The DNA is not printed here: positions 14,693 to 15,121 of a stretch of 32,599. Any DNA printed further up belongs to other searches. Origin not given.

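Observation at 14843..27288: Unannotated pair of paralogous 43-aa lysine-rich proteins bracketing the 12-kb glucan-synthase block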

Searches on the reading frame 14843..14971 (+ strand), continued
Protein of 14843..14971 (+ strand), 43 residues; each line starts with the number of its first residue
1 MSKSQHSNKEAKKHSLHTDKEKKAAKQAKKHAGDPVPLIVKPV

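Call 39: search_protein_families(library=pfam, proteins=[L013:1215-3671:+, L014:1268-3745:+, L028:1724-3064:+, L017:483-1925:-, L025:4573-7989:-, L055:3363-5438:-, L055:2518-3360:-, L017:3185-3613:+, L062:1213-2424:-, L053:1812-3677:-], max_evalue=0.001)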
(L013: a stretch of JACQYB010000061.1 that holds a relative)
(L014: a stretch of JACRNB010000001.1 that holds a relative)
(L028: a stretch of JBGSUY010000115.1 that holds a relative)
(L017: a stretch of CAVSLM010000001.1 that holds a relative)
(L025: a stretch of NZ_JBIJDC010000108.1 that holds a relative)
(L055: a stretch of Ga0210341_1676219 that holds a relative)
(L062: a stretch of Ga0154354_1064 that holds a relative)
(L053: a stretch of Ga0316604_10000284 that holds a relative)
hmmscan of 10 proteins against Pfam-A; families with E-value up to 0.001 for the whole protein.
L013:1215-3671:+ (818 aa): 0 families

L014:1268-3745:+ (825 aa): 0 families

L028:1724-3064:+ (446 aa): 0 families

L017:483-1925:- (480 aa): 0 families

L025:4573-7989:- (1138 aa): 9 families
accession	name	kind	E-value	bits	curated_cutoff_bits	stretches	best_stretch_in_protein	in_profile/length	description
PF00563.25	EAL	-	2e-76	256.9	31.3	1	887-1120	3-236/236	EAL domain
PF00990.26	GGDEF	-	1.3e-49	168.5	23.8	1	709-865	1-160/161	Diguanylate cyclase, GGDEF domain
PF22588.2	dCache_1_like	-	8.4e-12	45.6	27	1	437-524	3-89/89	Histidine kinase sensor domain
PF00989.32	PAS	-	1.2e-10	41.9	22.6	1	579-695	2-113/113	PAS fold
PF02743.24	dCache_1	-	2.3e-09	37.6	45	1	287-522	4-238/240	Cache domain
PF13426.13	PAS_9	-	2.5e-09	37.8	27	1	589-697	2-103/103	PAS domain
PF08448.16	PAS_4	-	5.7e-08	33.4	23.1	1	585-700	2-110/110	PAS fold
PF13188.13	PAS_8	-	5.5e-05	23.4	21.8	1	579-628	2-51/65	PAS domain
PF12860.13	PAS_7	-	0.00023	21.7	27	1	584-702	1-114/115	PAS fold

L055:3363-5438:- (691 aa): 3 families
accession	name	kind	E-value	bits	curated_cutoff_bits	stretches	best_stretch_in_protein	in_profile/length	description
PF17167.11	Glyco_hydro_94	-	1.6e-118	396.5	27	1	185-609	1-420/420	Glycosyl hydrolase 94 superfamily, catalytic domain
PF06165.18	GH94_b-supersand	-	8.9e-40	137.2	23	1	2-148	97-251/251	Glycosyl hydrolase 94, supersandwich domain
PF03633.20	Glyco_hydro_65C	-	2.7e-05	24.3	22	1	610-650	1-41/62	Glycosyl hydrolase family 65, C-terminal domain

L055:2518-3360:- (280 aa): 2 families
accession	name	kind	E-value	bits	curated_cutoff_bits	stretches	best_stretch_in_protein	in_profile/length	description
PF01841.26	Transglut_core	-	4.8e-23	81.9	23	1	128-229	2-108/108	Transglutaminase-like superfamily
PF08379.15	Bact_transglu_N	-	1.9e-05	25.8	27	1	30-81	19-73/80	Bacterial transglutaminase-like N-terminal region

L017:3185-3613:+ (142 aa): 1 family
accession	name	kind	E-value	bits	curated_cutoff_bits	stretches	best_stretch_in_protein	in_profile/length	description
PF04358.19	DsrC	-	5.6e-16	59.3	24.9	1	47-132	19-105/107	DsrC like protein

L062:1213-2424:- (403 aa): 0 families

L053:1812-3677:- (621 aa): 2 families
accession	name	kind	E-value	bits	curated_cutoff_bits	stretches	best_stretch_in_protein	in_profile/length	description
PF00563.25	EAL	-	5.3e-73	245.7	31.3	1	366-599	3-236/236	EAL domain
PF00990.26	GGDEF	-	2.9e-43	147.9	23.8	1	181-344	1-160/161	Diguanylate cyclase, GGDEF domain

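Call 52: predict_structure(alignment_id=A1)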
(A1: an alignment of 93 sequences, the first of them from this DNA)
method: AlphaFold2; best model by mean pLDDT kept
length: 43 residues; sequences in the alignment: 93
mean_pLDDT: 72.0   pTM: 0.33
mean pLDDT of the five models: 72.0, 65.4, 64.8, 63.6, 63.5
residues with pLDDT >= 90: 0; 70-90: 21; 50-70: 22; < 50: 0
segments of 3 or more residues with pLDDT < 50: none
pLDDT, mean of each block of 10 residues (from residue 1): 65 72 82 69 69
secondary structure, 60 per line:
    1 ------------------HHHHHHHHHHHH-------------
elements in order: H19-30
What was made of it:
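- On Membrane-inserted small proteins / type I toxins: The model shows one polar helix (call 52).
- AlphaFold gives one helix (residues 19-30) with flexible tails, mean pLDDT 72 (call 52).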

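Call 69: search_dna_similar(query=window:14843-14971:+, collection=plasmids, mode=protein, max_evalue=0.01, max_rows=15)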
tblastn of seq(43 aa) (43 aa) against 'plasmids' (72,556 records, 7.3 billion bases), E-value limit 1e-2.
No match.

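Call 70: search_dna_similar(query=window:14843-14971:+, collection=phages, mode=protein, max_evalue=0.01, max_rows=10)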
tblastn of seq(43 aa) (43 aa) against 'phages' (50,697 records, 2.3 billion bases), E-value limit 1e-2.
No match.
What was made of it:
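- On Terminal direct repeats of a mobile element: No plasmid or phage hits (calls 69, 70).
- The family is absent from plasmid and phage collections (calls 69, 70).
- Tried and rejected: Plasmid and phage tblastn gave no match (calls 69, 70).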

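Call 71: list_cluster_members(proteins=[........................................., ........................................, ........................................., window:14843-14971:+, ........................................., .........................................])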
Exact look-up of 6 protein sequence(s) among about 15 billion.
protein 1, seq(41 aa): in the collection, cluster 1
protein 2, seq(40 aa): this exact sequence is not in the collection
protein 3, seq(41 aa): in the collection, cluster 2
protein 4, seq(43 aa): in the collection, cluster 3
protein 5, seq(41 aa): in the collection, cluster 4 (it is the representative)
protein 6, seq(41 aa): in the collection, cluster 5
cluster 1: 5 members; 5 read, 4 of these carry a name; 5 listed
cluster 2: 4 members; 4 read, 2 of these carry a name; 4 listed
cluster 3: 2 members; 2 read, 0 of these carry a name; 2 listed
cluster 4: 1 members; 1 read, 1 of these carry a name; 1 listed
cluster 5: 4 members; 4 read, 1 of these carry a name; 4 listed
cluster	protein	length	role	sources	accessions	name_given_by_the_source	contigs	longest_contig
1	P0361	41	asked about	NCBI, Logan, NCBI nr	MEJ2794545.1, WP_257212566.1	hypothetical protein WAE56_14115 [Iodobacter sp. LRB] | hypothetical protein [Iodobacter sp. BJB302]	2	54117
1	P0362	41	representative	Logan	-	-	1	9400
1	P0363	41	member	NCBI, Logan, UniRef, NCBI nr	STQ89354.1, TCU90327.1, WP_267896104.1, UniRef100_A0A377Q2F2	hypothetical protein [Iodobacter fluviatilis] | Uncharacterized protein n=1 Tax=Iodobacter fluviatilis TaxID=537 RepID=A0A377Q2F2_9NEIS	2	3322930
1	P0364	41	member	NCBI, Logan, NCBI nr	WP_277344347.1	hypothetical protein [Iodobacter violaceini] | hypothetical protein [Iodobacter violacea]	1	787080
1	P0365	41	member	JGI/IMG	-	hypothetical protein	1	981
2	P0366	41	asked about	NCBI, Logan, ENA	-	-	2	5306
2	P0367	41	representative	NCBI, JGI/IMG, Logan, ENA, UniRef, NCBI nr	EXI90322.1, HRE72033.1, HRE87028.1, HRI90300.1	MAG: hypothetical protein AW11_01026 [Candidatus Accumulibacter regalis] | hypothetical protein | Uncharacterized protein n=1 Tax=Accumulibacter regalis TaxID=522306 RepID=A0A011QLV3_ACCRE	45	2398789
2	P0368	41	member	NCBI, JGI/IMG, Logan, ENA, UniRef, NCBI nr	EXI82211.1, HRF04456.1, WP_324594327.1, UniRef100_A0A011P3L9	MAG: hypothetical protein AW10_00658 [Candidatus Accumulibacter appositus] | hypothetical protein | Uncharacterized protein n=1 Tax=Candidatus Accumulibacter appositus TaxID=1454003 ...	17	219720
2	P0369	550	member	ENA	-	-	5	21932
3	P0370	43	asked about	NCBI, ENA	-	-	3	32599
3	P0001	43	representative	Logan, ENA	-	-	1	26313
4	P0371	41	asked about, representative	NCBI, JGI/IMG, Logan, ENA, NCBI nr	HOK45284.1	MAG TPA: hypothetical protein PLK67_05100 [Bryobacteraceae bacterium] | hypothetical protein [Bryobacteraceae bacterium]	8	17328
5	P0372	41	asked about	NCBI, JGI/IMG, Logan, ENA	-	-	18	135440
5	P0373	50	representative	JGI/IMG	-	-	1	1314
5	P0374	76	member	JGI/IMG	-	hypothetical protein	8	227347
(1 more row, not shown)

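Call 75: search_protein_families(library=pfam, proteins=[L015:1407-2753:-, L016:4225-5274:-, L016:1928-3238:+, L019:2101-2826:+, L019:4327-5754:-, L020:2587-3588:-, L021:2910-3806:-, L021:4211-5347:+, L022:3417-3899:+, L022:4264-5364:-], max_evalue=0.0001)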
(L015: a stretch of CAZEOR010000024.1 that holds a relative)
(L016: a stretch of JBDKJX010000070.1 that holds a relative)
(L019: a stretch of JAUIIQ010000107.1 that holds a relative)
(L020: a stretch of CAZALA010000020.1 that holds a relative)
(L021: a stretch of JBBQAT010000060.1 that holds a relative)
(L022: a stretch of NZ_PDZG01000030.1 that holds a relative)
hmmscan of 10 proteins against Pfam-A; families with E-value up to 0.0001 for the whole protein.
L015:1407-2753:- (448 aa): 1 family
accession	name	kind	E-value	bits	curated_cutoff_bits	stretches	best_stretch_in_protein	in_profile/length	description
PF00487.30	FA_desaturase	-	3.5e-21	76.6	29.7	1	147-368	10-234/253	Fatty acid desaturase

L016:4225-5274:- (349 aa): 3 families
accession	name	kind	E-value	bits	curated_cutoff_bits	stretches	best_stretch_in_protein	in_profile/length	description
PF13416.11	SBP_bac_8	-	2.6e-30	106.6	27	1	40-306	2-266/279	Bacterial extracellular solute-binding protein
PF13343.11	SBP_bac_6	-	1e-20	74.7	24.6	1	88-312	24-233/245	Bacterial extracellular solute-binding protein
PF01547.30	SBP_bac_1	-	2.2e-11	44.8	26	1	41-286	14-303/307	Bacterial extracellular solute-binding protein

L016:1928-3238:+ (436 aa): 2 families
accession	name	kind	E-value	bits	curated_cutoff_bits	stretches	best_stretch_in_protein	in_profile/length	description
PF01520.23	Amidase_3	-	2.9e-50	171.1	27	1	204-419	1-173/174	N-acetylmuramoyl-L-alanine amidase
PF11741.13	AMIN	-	3.7e-19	69.1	20.5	1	46-150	1-101/101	AMIN domain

L019:2101-2826:+ (241 aa): 1 family
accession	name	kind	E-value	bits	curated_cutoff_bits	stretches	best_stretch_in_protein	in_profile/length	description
PF12946.13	EGF_MSP1_1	-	1e-11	45.1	27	0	95-131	1-37/37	MSP1 EGF domain 1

L019:4327-5754:- (475 aa): 2 families
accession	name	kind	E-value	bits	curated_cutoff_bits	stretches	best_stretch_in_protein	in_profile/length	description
PF01232.29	Mannitol_dh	-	1.9e-45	155.8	27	1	29-275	2-198/199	Mannitol dehydrogenase Rossmann domain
PF08125.19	Mannitol_dh_C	-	5.2e-34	117.9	30.7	1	284-454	1-178/190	Mannitol dehydrogenase C-terminal domain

L020:2587-3588:- (333 aa): 3 families
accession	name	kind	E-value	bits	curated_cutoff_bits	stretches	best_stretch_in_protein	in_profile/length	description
PF09084.16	NMT1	-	5.5e-34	118.4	20.5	1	48-255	6-216/216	NMT1/THI5 like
PF13379.11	NMT1_2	-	1.4e-09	38.6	24.7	1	50-260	22-248/252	NMT1-like family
PF12974.12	Phosphonate-bd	-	6.7e-07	29.4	27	1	64-201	30-174/242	ABC transporter, phosphonate, periplasmic substrate-binding protein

L021:2910-3806:- (298 aa): 3 families
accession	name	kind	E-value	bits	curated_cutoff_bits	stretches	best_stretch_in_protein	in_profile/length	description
PF08282.18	Hydrolase_3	-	1.8e-57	195.5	20.9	1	36-290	1-255/255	haloacid dehalogenase-like hydrolase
PF05116.19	S6PP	-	2.5e-13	50.6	20.3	1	192-268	137-213/247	Sucrose-6F-phosphate phosphohydrolase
PF00702.32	Hydrolase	-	1e-07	33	26.4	0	33-58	1-26/191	haloacid dehalogenase-like hydrolase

L021:4211-5347:+ (378 aa): 2 families
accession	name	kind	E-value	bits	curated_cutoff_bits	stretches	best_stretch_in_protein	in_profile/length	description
PF02405.21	MlaE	-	4.4e-78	262.1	22.5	1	164-371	4-211/212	Permease MlaE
PF13466.11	STAS_2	-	3.7e-05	24.3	29.2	1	19-96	1-77/80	STAS domain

L022:3417-3899:+ (160 aa): 1 family
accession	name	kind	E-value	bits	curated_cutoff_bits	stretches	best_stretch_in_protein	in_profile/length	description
PF06496.16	DUF1097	-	5.8e-36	124.3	24.6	1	12-145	1-140/142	Protein of unknown function (DUF1097)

L022:4264-5364:- (366 aa): 3 families
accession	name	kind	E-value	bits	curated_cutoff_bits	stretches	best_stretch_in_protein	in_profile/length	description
PF13416.11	SBP_bac_8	-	2.7e-31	109.8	27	1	55-326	2-269/279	Bacterial extracellular solute-binding protein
PF13343.11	SBP_bac_6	-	1.2e-21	77.8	24.6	1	96-333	17-237/245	Bacterial extracellular solute-binding protein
PF01547.30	SBP_bac_1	-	2.1e-13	51.4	26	1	56-303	14-303/307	Bacterial extracellular solute-binding protein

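Call 76: search_protein_families(library=pfam, proteins=[L023:4518-5711:+, L024:4184-4642:+, L024:3433-3828:+, L026:2986-3825:-, L026:4204-5664:-, L029:2341-3534:-, L032:2217-3302:-, L035:4255-5121:-, L074:5222-6673:-, L038:2981-3613:-], max_evalue=0.0001)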
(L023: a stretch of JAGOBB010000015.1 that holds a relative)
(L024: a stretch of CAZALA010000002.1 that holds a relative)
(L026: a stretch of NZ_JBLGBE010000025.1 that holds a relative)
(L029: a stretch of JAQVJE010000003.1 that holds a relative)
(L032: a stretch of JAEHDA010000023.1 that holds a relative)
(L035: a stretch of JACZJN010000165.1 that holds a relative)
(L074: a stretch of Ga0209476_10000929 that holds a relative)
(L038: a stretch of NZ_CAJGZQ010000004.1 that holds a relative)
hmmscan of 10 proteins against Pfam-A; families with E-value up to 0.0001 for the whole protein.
L023:4518-5711:+ (397 aa): 0 families

L024:4184-4642:+ (152 aa): 1 family
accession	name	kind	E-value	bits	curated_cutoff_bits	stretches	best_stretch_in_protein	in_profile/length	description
PF17263.7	DUF5329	-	1.1e-32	112.6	27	1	56-149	2-95/95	Family of unknown function (DUF5329)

L024:3433-3828:+ (131 aa): 0 families

L026:2986-3825:- (279 aa): 3 families
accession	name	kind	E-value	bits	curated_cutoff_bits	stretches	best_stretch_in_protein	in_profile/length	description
PF13145.12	Rotamase_2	-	2.3e-09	38.6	27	1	121-242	2-120/121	PPIC-type PPIASE domain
PF13624.11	SurA_N_3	-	5.8e-07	29.9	27.2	1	11-106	11-119/162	SurA-like N-terminal domain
PF13623.11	SurA_N_2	-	9.5e-05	22.7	28.5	0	7-113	7-130/145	SurA-like N-terminal domain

L026:4204-5664:- (486 aa): 3 families
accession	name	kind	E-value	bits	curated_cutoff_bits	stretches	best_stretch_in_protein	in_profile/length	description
PF02633.19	Creatininase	-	4e-45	154.5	31.3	1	220-476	2-238/238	Creatinine amidohydrolase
PF14588.11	YjgF_endoribonc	-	4.6e-17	62.6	35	1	55-184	1-130/148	YjgF/chorismate_mutase-like, putative endoribonuclease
PF01042.26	Ribonuc_L-PSP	-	9.3e-14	51.9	27.3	1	68-201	4-120/121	Endoribonuclease L-PSP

L029:2341-3534:- (397 aa): 0 families

L032:2217-3302:- (361 aa): 1 family
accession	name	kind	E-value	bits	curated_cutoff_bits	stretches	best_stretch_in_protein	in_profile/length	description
PF01207.24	Dus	-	1.1e-68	232.1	20.4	1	51-315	2-263/311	Dihydrouridine synthase (Dus)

L035:4255-5121:- (288 aa): 2 families
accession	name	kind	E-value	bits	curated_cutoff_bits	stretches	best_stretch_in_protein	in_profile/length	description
PF00149.33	Metallophos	-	2.1e-12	48.3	21.5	1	62-227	1-190/191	Calcineurin-like phosphoesterase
PF12850.12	Metallophos_2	-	5.4e-06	26.9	27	1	63-226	2-117/154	Calcineurin-like phosphoesterase superfamily domain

L074:5222-6673:- (483 aa): 0 families

L038:2981-3613:- (210 aa): 1 family
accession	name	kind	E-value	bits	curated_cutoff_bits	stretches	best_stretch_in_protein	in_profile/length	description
PF01242.24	PTPS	-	5.3e-23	81.7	22.4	1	6-147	2-118/121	6-pyruvoyl tetrahydropterin synthase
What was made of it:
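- Neighbours at non-ndvB loci are heterogeneous (calls 75, 76).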
